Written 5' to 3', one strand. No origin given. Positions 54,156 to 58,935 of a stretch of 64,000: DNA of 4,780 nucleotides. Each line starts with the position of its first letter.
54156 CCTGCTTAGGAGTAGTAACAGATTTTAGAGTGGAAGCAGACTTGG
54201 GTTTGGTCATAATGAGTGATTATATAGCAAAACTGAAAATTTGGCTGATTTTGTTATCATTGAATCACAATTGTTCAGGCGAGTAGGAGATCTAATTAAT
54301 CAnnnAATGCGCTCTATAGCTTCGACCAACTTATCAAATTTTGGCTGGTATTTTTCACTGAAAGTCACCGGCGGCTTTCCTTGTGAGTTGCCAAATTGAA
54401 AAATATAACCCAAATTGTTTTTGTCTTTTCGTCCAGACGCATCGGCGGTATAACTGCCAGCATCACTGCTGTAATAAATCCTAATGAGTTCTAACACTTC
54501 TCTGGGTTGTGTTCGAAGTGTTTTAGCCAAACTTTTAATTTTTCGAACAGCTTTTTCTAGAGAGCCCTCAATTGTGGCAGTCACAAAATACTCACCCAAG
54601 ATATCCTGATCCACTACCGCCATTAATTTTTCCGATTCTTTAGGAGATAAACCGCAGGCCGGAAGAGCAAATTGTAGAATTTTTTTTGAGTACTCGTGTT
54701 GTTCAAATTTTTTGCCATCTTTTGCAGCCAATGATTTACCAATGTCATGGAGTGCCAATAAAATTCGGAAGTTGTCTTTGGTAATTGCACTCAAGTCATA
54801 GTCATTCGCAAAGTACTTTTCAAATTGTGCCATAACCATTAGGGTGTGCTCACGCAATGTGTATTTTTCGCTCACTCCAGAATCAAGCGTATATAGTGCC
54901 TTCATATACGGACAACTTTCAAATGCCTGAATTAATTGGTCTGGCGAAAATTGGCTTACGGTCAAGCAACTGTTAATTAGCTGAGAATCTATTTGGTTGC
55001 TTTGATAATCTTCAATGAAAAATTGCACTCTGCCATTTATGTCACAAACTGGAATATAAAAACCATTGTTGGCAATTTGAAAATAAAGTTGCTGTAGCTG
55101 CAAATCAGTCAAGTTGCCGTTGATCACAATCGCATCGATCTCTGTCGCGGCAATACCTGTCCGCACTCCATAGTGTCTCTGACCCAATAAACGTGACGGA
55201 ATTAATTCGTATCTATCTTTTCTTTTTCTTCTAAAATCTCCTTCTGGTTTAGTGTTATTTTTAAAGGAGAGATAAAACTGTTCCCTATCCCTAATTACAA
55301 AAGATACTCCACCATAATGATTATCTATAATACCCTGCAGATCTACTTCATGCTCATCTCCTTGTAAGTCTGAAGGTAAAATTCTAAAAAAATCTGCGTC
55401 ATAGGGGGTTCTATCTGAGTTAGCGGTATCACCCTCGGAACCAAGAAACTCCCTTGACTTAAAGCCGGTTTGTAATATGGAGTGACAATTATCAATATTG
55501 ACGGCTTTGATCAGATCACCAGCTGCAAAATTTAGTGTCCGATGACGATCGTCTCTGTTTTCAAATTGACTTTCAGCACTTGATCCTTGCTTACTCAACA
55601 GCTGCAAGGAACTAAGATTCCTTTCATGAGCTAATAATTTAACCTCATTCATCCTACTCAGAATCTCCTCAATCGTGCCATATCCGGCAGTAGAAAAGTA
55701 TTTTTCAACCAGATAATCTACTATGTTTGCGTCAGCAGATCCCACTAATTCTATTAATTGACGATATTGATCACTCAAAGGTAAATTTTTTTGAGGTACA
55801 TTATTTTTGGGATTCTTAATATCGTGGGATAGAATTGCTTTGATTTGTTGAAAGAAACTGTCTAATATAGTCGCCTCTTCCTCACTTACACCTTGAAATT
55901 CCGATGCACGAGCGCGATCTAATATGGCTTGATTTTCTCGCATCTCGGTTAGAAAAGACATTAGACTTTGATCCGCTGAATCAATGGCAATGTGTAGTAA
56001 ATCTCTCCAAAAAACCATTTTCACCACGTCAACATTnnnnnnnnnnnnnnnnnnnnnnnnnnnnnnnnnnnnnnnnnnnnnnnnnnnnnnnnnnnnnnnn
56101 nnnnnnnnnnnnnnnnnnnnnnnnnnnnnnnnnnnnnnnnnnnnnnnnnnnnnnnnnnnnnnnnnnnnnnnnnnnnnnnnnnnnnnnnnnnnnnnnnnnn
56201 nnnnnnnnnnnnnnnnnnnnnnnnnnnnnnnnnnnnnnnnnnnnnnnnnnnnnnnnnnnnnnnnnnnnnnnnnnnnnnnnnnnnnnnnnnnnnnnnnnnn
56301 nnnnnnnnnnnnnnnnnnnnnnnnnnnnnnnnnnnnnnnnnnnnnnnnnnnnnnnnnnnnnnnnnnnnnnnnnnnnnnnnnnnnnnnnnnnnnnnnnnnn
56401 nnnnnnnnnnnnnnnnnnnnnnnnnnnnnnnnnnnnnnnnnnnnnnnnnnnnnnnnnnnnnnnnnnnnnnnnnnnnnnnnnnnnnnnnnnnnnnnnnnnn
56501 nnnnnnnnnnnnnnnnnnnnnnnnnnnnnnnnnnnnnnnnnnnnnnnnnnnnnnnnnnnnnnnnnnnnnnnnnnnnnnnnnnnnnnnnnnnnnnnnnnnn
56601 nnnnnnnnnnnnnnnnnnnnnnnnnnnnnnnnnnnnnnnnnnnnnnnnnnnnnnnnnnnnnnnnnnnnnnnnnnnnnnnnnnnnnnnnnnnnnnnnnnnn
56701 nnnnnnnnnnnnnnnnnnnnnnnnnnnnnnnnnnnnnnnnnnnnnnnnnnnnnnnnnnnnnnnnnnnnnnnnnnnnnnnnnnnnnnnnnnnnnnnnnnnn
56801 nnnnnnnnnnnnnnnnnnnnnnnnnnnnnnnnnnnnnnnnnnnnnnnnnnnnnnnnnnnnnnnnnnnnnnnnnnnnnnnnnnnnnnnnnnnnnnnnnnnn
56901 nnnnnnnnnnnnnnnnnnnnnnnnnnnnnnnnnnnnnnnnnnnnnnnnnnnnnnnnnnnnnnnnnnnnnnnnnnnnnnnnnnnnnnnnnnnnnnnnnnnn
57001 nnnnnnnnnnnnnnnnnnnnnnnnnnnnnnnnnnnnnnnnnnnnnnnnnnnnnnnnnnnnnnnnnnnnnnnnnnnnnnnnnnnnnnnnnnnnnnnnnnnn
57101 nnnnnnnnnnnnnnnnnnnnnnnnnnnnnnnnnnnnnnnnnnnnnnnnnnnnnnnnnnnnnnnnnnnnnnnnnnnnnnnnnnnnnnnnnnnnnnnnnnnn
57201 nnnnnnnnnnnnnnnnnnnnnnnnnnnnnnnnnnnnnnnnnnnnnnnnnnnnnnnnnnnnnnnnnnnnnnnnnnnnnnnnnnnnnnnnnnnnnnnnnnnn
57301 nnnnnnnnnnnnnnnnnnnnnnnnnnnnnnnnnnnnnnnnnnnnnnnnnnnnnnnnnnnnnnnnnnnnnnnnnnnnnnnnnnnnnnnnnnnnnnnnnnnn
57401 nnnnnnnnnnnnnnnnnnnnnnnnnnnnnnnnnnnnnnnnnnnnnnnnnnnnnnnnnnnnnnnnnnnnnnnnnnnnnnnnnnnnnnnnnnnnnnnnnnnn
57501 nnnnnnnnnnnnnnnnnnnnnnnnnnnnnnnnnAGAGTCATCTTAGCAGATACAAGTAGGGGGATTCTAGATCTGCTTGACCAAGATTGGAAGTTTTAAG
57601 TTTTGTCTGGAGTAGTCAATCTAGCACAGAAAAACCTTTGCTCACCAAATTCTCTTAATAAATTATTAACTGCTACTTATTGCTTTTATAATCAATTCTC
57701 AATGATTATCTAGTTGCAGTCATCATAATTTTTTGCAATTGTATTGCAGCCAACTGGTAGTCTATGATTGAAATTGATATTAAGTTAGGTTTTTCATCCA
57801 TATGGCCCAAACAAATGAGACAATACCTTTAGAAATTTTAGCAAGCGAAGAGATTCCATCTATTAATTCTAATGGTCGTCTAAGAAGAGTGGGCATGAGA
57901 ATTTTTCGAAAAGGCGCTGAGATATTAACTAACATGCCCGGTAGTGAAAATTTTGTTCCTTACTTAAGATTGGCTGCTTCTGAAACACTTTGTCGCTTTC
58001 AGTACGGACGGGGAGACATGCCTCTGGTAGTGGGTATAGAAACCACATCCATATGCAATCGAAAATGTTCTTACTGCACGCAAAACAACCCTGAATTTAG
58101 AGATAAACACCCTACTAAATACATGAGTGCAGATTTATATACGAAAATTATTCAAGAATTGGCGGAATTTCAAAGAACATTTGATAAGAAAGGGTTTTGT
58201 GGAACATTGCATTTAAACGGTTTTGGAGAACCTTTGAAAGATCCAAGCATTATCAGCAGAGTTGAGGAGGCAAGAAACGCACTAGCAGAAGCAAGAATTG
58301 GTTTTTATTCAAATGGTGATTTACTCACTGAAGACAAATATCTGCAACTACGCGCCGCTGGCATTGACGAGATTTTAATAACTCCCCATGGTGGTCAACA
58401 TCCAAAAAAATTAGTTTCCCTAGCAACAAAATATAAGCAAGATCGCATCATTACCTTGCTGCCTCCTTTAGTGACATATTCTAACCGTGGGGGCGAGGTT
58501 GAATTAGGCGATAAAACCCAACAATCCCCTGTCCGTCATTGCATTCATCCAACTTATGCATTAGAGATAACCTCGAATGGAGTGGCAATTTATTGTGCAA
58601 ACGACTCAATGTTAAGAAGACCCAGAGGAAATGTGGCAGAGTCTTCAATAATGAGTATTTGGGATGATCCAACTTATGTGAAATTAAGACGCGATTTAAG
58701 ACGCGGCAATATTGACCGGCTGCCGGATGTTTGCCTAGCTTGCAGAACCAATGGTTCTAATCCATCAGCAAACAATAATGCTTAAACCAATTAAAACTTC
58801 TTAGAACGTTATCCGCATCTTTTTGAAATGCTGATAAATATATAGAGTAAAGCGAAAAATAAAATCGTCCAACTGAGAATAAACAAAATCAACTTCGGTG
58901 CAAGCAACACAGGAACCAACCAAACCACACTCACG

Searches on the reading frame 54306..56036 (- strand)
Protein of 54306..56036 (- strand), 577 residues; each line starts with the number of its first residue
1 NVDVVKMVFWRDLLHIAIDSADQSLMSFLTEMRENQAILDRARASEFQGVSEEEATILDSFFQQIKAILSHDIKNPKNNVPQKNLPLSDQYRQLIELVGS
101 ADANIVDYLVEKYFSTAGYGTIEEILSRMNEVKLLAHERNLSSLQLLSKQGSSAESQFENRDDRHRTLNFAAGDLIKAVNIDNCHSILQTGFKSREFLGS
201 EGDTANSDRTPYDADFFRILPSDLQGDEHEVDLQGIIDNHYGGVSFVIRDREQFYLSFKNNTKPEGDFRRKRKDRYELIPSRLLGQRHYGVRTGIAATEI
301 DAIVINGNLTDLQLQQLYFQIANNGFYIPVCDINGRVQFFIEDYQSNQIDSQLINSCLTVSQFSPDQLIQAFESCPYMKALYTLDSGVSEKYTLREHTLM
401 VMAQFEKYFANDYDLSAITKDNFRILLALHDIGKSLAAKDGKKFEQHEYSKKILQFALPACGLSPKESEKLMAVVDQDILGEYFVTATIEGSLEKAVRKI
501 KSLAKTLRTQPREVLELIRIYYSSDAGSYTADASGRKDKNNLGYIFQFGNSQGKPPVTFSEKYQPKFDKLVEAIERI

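Call 43: search_solved_structures(query=A3, max_evalue=10, show_alignments=3)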
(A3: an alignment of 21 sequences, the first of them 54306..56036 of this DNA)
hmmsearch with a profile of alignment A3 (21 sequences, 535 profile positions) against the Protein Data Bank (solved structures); distinct sequences matched with E-value up to 10: 2.
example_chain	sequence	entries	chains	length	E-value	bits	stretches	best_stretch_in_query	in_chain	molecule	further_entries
6emo_A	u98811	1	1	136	0.18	13.4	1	24-119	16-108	PC4 and SFRS1-interacting protein,LEDGF/p75 IBD-JPO2 M1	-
4dci_A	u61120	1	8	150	4.2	8.9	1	14-110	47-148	uncharacterized protein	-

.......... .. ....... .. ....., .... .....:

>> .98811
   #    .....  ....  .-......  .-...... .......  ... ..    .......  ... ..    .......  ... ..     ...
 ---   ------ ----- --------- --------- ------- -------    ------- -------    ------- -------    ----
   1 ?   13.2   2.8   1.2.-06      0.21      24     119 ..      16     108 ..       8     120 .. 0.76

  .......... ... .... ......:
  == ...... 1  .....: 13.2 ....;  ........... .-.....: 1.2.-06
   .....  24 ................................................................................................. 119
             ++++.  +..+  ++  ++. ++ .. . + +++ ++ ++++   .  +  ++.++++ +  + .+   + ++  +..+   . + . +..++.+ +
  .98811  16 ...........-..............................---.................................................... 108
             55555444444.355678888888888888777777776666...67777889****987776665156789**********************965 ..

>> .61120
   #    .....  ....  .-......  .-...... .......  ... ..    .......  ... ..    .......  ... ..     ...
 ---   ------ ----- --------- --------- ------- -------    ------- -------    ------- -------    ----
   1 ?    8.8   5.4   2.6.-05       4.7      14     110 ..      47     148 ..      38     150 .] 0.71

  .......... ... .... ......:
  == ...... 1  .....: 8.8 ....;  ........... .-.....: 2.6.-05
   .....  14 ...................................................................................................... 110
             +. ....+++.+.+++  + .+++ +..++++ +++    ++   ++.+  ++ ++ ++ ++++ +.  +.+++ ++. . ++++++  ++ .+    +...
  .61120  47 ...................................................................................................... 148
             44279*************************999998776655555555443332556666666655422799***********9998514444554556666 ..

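Call 55: find_related_loci(query=A3, collection=genome_contigs, flank=10000)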
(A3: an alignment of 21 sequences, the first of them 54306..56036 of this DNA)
Query A3 (577 aa) in genome_contigs; peptide patterns used: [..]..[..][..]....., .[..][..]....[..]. (x = any residue, [..] = any of these).
127 stretches matched a pattern; 62 encode a relative of the query (tblastn E <= 1e-3); 62 distinct loci.
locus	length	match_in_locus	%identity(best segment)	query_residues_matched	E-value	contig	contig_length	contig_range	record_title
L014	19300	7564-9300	88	1-577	0e+0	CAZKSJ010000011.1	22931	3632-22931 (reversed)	MAG TPA_asm: uncultured Pseudomonadales bacterium isolate SRP239243_co2_85 genome assembly, contig: NODE_3505_length_229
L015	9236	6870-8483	36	12-574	6e-103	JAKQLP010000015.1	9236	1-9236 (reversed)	MAG: bacterium isolate USDV_maxbin.197 k141_746021, whole genome shotgun sequence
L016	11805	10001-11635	34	8-574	1e-96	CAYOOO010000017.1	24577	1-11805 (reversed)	MAG TPA_asm: uncultured Gammaproteobacteria bacterium isolate binchicken_co110_106 genome assembly, contig: NODE_4461_le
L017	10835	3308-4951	34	8-574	2e-91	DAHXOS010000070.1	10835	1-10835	MAG TPA_asm: bacterium isolate clean1861 k141_318218, whole genome shotgun sequence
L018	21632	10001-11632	32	8-570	8e-86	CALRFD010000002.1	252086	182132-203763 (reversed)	MAG: Patescibacteria group bacterium isolate Ike-100m-12 genome assembly, contig: Ike-100-c9, whole genome shotgun seque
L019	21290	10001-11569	32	8-574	4e-85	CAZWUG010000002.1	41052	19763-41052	MAG TPA_asm: uncultured Gammaproteobacteria bacterium isolate SRP192927_co2_814 genome assembly, contig: NODE_1083_lengt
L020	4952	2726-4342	31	3-576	2e-65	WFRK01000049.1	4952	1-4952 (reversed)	MAG: Candidatus Microgenomates bacterium isolate S014_60 k151_42101, whole genome shotgun sequence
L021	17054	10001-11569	29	11-576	4e-61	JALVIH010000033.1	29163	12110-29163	MAG: bacterium isolate A1_metabat1_scaf2bin.058 A1_NODE_356_length_29163_cov_2.588717, whole genome shotgun sequence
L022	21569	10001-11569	27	8-548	3e-41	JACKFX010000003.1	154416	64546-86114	MAG: Pseudomonadales bacterium isolate HK-STAS-PATE-16 HK-STAS-PATE-16_3, whole genome shotgun sequence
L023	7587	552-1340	31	310-571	1e-38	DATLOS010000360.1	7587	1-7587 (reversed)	MAG TPA_asm: Elusimicrobiota bacterium isolate SMAG_U13832 k141_1764067, whole genome shotgun sequence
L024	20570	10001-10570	37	354-548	2e-32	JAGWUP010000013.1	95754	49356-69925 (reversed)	MAG: Elusimicrobia bacterium isolate REEB4 contig-150_164, whole genome shotgun sequence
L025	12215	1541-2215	35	349-576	3e-32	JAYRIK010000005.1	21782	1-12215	MAG: Candidatus Auribacterota bacterium isolate SZ_szas25bin.51 k141_47593, whole genome shotgun sequence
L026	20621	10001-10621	35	349-563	9e-32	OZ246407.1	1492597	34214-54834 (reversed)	MAG: uncultured Candidatus Peribacteria bacterium isolate ERP124720_co1_61 genome assembly, chromosome: 1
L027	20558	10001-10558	37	354-542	3e-31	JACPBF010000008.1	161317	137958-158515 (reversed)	MAG: Elusimicrobia bacterium isolate NC_groundwater_250_Ag_S-0.2um_38_13 S5_GD2017_2_S2_scaffold_122, whole genome shotg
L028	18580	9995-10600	39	363-574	9e-33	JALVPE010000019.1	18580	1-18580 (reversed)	MAG: Candidatus Moraniibacteriota bacterium isolate A3_metabat1_scaf2bin.079 A3_NODE_1509_length_18580_cov_2.784371, who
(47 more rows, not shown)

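Call 57: predict_structure(alignment_id=A3)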
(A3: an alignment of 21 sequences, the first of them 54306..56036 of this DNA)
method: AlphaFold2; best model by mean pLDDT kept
length: 577 residues; sequences in the alignment: 21
mean_pLDDT: 84.3   pTM: 0.86
mean pLDDT of the five models: 84.3, 83.6, 82.9, 82.4, 82.2
residues with pLDDT >= 90: 288; 70-90: 199; 50-70: 54; < 50: 36
segments of 3 or more residues with pLDDT < 50: 73-80, 154-162, 259-271
pLDDT, mean of each block of 10 residues (from residue 1): 73 91 91 92 90 88 85 49 76 86 85 87 94 95 68 47 67 91 92 71 57 84 68 66 89 75 40 74 81 91 91 96 96 90 96 95 95 98 88 93 94 92 97 91 89 95 92 89 90 94 90 94 91 81 83 69 94 87
secondary structure, 60 per line:
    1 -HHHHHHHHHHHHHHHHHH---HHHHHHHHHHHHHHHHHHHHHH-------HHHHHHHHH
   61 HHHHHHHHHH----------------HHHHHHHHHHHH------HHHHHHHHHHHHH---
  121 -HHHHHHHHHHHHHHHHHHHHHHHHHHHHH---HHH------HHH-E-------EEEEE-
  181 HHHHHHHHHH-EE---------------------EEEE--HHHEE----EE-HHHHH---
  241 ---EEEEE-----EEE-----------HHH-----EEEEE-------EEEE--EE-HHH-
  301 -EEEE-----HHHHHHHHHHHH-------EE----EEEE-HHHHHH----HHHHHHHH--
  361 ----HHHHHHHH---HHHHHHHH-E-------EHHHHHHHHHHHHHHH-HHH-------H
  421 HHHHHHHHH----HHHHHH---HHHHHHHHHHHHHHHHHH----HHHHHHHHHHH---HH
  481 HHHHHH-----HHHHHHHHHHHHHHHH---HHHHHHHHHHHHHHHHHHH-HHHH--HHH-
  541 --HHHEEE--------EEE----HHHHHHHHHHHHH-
elements in order: H2-19 H23-44 H52-70 H87-98 H105-117 H122-150 E175-179 H181-190 E215-218 H233-237 E244-248 E254-256 E276-280 E288-291 E302-305 H311-322 E336-339 H341-346 H351-358 H365-372 H376-383 H394-408 H420-429 H434-439 H443-460 H465-475 H479-486 H492-507 H511-529 H531-534 E546-548 E557-559 H564-576

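Call 60: fold_search(model_id=the predicted structure, library=pdb)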
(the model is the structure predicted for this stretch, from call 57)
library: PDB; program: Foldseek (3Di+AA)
matches with E <= 10: 452; with E <= 0.001: 0
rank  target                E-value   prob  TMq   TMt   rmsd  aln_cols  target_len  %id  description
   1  3wfr_F                1.8e-01  0.85  0.22  0.27  12.4       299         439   13  tRNA processing enzyme complex 2 (released 2014-01-01)
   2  4n71_E                2.2e-01  0.66  0.17  0.43  13.2       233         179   13  X-Ray Crystal Structure of 2-amino-1-hydroxyethylphosphonate-bound PhnZ (released 2013-11-27)
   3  8pj2_y                3.5e-01  0.06  0.12  0.11  42.7       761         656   12  Structure of human 48S translation initiation complex in AUG recognition state after eIF5-induced GTP hydrolysis by eI (released 2024-08-14)
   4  9uj2_B                3.8e-01  0.21  0.13  0.23  12.7       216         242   14  14-3-3 zeta chimera with the S202R peptide of SARS-CoV-2 N (residues 200-213) (released 2025-05-21)
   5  4gnt_A                4.0e-01  0.21  0.12  0.22  16.4       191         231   12  Complex of ChREBP and 14-3-3beta (released 2012-10-24)
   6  7eiv_C                4.4e-01  0.10  0.12  0.13  18.0       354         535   11  heterotetrameric glycyl-tRNA synthetase from Escherichia coli (released 2021-08-11)
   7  8eq8_A                4.8e-01  0.18  0.11  0.21  16.3       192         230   12  The crystal structure of 14-3-3 Beta containing 3-nitrotyrosine at position Y130 (released 2023-01-25)
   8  5cwl_B                5.1e-01  0.44  0.14  0.33   9.7       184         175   11  Crystal structure of de novo designed helical repeat protein DHR54 (released 2015-12-16)
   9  3i7a                  5.1e-01  0.23  0.15  0.26  11.6       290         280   11  Crystal structure of Putative metal-dependent phosphohydrolase (YP_926882.1) from Shewanella amazonensis SB2B at 2.06 A  (released 2009-07-21)
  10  8ah2_C                5.1e-01  0.14  0.11  0.21  16.6       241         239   12  Crystal structure of human 14-3-3 zeta fused to the NPM1 peptide including phosphoserine-48 (released 2022-09-14)
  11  3wfs_C                5.6e-01  0.47  0.20  0.26  14.2       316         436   12  tRNA processing enzyme complex 3 (released 2014-01-01)
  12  5f74_A                6.1e-01  0.15  0.12  0.22  17.6       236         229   12  Crystal structure of ChREBP:14-3-3 complex bound with AMP (released 2016-03-23)
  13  8ghn_D                6.1e-01  0.12  0.13  0.06  19.1       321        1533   11  Composite model of the yeast Hir Complex with Asf1/H3/H4 (released 2024-07-17)
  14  6dk9_A                7.3e-01  0.25  0.13  0.28  14.9       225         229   10  Yeast Ddi2 Cyanamide Hydratase (released 2019-05-08)
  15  6gnk_A                7.3e-01  0.15  0.12  0.23  17.2       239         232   11  Exoenzyme S from Pseudomonas aeruginosa in complex with human 14-3-3 protein beta, trimeric crystal form bound to Carb (released 2018-09-26)
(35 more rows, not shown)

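Call 65: search_protein_families(library=pfam, alignment_id=A3, max_evalue=1)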
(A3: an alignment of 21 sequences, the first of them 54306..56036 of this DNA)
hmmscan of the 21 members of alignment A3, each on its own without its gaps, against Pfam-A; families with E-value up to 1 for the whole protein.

A. member 1, window:54306-56036:- (577 aa): 0 families

B. families by the number of members that match (of 21 scanned): 27 families (the first 25 are shown)
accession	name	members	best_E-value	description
PF20216.3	DUF6576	5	0.0061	Family of unknown function (DUF6576)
PF01966.28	HD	3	0.018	HD domain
PF18296.6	MID_MedPIWI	3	0.085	MID domain of medPIWI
PF12021.13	DUF3509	2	0.03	Protein of unknown function (DUF3509)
PF17779.7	NOD2_WH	2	0.11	NOD2 winged helix domain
PF13240.11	Zn_Ribbon_1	1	0.00074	zinc-ribbon domain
PF12773.13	DZR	1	0.0011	Double zinc ribbon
PF13248.11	Zn_ribbon_3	1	0.005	zinc-ribbon domain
PF08408.16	DNA_pol_B_3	1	0.0064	DNA polymerase family B viral insert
PF07776.21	zf-AD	1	0.007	Zinc-finger associated domain (zf-AD)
PF09400.15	DUF2002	1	0.0098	Protein of unknown function (DUF2002)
PF17944.6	Arg_decarbox_C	1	0.013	Arginine decarboxylase C-terminal helical extension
PF17032.10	Zn_ribbon_15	1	0.018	zinc-ribbon family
PF18912.6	DZR_2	1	0.036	Double zinc ribbon domain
PF24460.1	DUF7575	1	0.064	Domain of unknown function (DUF7575)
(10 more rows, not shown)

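Call 73: find_related_loci(query=A3, collection=viral_contigs, flank=5000)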
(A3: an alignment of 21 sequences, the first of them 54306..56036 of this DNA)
Query A3 (577 aa) in viral_contigs; peptide patterns used: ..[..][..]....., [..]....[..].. (x = any residue, [..] = any of these).
433 stretches matched a pattern; 1 encode a relative of the query (tblastn E <= 1e-3); 1 distinct loci.
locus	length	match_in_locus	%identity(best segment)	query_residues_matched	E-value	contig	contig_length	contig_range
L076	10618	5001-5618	33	353-574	1e-28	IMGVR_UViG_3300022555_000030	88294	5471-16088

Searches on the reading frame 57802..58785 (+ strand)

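Call 11: search_protein_families(library=pfam, proteins=[window:57802-58785:+], max_evalue=0.001)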
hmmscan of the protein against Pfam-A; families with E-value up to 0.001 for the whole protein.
window:57802-58785:+ (327 aa): 2 families
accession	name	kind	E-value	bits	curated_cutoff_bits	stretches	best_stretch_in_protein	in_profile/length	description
PF04055.27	Radical_SAM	-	7.9e-11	42.8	29.5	1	79-200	1-114/166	Radical SAM superfamily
PF13186.11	SPASM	-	2.7e-08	34.4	21.5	1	247-314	1-66/67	Iron-sulfur cluster-binding domain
